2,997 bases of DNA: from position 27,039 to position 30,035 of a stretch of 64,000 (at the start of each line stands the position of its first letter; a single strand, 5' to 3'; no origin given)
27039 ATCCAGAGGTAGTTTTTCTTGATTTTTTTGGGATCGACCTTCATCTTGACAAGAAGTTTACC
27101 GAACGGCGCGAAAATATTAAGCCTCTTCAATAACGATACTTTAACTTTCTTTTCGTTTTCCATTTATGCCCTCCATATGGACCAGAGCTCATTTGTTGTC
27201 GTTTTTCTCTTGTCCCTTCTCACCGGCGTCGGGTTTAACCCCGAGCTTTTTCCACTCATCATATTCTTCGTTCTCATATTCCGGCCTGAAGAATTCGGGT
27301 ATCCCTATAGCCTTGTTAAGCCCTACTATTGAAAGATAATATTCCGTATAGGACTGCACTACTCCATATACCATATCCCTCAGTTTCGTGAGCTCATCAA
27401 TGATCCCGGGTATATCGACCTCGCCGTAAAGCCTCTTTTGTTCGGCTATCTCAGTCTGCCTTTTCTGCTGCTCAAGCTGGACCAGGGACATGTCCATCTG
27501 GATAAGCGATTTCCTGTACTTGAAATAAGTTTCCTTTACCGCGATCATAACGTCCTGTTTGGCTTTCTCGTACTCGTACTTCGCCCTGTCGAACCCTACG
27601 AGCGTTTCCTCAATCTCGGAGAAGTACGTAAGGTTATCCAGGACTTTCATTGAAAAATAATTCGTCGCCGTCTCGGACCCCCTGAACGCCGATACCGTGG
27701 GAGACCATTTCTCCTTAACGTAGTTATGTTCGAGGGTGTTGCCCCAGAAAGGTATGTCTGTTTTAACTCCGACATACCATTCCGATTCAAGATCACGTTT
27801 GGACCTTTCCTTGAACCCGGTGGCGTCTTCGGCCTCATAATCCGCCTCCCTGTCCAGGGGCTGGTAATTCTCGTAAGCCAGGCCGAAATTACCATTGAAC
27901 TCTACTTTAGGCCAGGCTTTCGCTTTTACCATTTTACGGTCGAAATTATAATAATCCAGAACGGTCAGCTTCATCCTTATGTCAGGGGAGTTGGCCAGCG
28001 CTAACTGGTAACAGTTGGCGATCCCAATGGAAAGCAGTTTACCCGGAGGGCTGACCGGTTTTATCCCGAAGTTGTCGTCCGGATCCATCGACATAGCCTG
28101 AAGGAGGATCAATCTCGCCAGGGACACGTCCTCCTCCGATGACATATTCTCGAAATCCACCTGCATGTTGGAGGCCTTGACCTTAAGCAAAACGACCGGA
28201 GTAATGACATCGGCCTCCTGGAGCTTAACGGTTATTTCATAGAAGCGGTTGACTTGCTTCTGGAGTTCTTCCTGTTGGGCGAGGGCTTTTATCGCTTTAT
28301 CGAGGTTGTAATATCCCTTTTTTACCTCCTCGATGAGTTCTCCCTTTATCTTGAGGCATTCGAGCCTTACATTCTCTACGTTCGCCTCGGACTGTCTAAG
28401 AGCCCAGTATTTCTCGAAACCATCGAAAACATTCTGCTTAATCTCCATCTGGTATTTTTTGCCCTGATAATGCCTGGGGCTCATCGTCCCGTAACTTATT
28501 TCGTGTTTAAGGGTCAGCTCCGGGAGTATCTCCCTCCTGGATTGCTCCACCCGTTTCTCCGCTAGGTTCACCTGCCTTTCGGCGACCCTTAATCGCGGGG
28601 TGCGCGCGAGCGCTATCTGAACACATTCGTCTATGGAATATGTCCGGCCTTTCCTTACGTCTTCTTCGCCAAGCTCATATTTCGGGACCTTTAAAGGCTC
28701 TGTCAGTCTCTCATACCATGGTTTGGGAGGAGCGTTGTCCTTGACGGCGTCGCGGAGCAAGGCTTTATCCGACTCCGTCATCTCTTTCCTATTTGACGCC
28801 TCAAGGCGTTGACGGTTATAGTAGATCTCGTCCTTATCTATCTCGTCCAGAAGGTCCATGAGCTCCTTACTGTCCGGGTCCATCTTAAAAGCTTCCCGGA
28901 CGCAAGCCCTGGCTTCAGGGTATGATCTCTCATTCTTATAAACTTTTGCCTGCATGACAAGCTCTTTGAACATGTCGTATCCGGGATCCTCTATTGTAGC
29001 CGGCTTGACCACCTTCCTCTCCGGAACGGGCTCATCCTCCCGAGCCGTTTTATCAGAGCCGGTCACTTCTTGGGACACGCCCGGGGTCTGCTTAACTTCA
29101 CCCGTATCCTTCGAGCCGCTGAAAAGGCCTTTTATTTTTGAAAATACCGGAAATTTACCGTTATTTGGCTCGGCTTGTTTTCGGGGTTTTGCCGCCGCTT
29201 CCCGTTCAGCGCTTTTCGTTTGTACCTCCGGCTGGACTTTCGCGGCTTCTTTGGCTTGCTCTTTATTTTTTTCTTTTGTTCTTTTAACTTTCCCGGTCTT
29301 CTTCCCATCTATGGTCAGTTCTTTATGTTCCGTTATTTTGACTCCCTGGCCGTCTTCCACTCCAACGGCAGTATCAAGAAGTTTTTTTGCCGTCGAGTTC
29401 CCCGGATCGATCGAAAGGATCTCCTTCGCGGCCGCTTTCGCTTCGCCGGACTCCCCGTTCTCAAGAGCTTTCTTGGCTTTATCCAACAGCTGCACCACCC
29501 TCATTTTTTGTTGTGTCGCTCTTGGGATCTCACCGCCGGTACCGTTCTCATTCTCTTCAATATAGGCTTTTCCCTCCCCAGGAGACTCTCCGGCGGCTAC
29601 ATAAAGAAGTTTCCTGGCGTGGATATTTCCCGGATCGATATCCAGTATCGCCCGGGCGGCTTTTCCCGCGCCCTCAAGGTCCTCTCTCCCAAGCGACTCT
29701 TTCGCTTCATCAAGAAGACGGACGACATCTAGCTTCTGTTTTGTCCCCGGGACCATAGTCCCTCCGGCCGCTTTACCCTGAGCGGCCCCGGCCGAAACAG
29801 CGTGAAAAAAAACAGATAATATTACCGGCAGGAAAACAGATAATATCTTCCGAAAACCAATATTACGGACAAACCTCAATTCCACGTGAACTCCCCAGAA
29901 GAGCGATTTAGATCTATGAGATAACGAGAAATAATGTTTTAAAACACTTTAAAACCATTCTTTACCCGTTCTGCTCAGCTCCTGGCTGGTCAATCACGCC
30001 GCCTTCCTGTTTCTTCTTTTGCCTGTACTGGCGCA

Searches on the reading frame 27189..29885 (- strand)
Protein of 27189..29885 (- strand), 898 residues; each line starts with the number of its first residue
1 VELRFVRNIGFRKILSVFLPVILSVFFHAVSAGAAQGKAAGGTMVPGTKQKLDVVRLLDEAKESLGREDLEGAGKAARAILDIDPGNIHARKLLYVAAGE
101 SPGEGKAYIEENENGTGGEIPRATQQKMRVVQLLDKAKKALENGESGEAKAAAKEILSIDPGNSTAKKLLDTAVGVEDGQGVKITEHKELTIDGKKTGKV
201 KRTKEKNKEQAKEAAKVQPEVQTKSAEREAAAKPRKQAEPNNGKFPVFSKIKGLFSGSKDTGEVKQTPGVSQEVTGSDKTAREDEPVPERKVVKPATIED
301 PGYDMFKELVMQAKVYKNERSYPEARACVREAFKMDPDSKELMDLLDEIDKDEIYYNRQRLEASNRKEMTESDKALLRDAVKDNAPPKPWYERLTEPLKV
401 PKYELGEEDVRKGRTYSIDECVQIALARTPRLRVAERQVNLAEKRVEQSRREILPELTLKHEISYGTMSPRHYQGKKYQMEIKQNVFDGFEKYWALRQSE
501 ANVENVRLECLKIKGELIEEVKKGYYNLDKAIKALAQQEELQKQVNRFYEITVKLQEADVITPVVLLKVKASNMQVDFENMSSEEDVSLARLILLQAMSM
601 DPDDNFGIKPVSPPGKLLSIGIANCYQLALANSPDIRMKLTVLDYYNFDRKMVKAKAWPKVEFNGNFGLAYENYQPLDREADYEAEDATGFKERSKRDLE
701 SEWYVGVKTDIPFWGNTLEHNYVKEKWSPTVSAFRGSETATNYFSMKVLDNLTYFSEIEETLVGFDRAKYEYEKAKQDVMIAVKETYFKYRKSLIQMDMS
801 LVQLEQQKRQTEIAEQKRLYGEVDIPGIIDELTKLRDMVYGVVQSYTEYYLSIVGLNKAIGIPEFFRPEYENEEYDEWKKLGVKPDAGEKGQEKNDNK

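Call 9: search_protein_families(library=pfam, proteins=[window:27189-29885:-], max_evalue=0.001)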
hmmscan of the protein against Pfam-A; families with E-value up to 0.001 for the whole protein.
window:27189-29885:- (898 aa): 3 families
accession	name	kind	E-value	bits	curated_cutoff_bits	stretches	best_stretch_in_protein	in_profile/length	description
PF02321.23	OEP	-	1.3e-32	113.6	22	2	419-592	2-182/187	Outer membrane efflux protein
PF13428.12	TPR_14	-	0.00014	22.7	23.5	0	308-343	3-38/44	Tetratricopeptide repeat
PF14853.12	Fis1_TPR_C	-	0.0004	21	25.3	0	320-351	15-46/53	Fis1 C-terminal tetratricopeptide repeat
